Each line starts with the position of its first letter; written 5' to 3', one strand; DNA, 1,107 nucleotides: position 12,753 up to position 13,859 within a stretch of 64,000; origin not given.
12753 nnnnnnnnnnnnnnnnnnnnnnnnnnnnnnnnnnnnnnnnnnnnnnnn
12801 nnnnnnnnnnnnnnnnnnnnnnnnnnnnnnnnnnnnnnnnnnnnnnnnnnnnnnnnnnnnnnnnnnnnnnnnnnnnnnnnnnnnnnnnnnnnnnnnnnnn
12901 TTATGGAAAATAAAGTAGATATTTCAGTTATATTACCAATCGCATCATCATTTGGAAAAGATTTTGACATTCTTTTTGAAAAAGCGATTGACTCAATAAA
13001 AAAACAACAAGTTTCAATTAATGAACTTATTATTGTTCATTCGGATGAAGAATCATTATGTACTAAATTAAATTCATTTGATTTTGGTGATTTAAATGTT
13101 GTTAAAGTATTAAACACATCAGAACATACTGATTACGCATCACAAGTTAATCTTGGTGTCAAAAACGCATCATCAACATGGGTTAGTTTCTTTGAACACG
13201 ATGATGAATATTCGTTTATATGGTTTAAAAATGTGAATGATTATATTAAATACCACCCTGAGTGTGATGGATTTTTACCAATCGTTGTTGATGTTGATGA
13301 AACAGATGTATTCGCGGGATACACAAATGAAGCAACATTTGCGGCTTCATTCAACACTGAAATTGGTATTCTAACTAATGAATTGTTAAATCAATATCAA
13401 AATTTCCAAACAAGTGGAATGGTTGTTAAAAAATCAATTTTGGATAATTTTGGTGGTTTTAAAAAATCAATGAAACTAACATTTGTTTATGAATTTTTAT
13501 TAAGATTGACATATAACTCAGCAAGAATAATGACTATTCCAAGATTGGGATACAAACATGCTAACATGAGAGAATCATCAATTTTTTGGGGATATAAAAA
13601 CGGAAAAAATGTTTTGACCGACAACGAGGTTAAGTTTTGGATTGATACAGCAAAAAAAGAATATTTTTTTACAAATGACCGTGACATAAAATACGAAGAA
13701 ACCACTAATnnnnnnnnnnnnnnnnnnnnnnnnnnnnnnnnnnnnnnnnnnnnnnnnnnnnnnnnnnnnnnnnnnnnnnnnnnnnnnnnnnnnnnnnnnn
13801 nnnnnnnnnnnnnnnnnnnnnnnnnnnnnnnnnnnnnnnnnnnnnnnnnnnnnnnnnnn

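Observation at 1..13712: Fourteen-kb phage-borne glycan biosynthesis island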

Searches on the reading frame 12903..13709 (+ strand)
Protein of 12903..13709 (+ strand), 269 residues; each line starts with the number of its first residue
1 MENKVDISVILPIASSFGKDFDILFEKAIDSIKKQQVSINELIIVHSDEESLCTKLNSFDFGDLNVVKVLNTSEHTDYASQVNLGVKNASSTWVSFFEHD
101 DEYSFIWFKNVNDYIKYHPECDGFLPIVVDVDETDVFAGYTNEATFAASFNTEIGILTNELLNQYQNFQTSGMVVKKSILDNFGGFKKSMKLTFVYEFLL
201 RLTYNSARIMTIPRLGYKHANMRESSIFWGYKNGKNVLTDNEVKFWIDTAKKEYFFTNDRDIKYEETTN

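Call 5: search_protein_families(library=pfam, max_evalue=0.01, proteins=[window:12903-13709:+])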
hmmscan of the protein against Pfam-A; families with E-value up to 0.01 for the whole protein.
window:12903-13709:+ (269 aa): 1 family
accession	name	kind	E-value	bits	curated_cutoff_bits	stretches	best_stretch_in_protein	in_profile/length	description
PF00535.33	Glycos_transf_2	-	3e-06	27.7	23.3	1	26-135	14-122/168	Glycosyl transferase family 2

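Call 37: search_protein_families(library=ncbifam, max_evalue=0.01, proteins=[window:12903-13709:+])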
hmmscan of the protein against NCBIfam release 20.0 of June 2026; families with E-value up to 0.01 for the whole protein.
window:12903-13709:+ (269 aa): 5 families
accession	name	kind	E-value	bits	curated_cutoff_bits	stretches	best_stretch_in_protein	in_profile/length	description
TIGR04283.1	glyco_like_mftF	equivalog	0.00011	21.9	182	1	25-210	14-176/221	TIGR04283 family arsenosugar biosynthesis glycosyltransferase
NF047683.1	TeichurnBiosyTuaG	equivalog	0.00016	21.4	400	1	4-103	5-99/252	teichuronic acid biosynthesis protein TuaG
NF041394.1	GtaseAglG_Halo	equivalog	0.00022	20.6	440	1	20-110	13-102/304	glucosyl-dolichyl phosphate glucuronosyltransferase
NF050050.1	ProtGlycPglI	equivalog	0.0011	18.4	500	1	22-102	14-95/306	GalNAc(5)-diNAcBac-PP-undecaprenol beta-1,3-glucosyltransferase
NF007482.0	PRK10073.1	equivalog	0.0023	17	423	1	2-103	3-98/334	glycosyltransferase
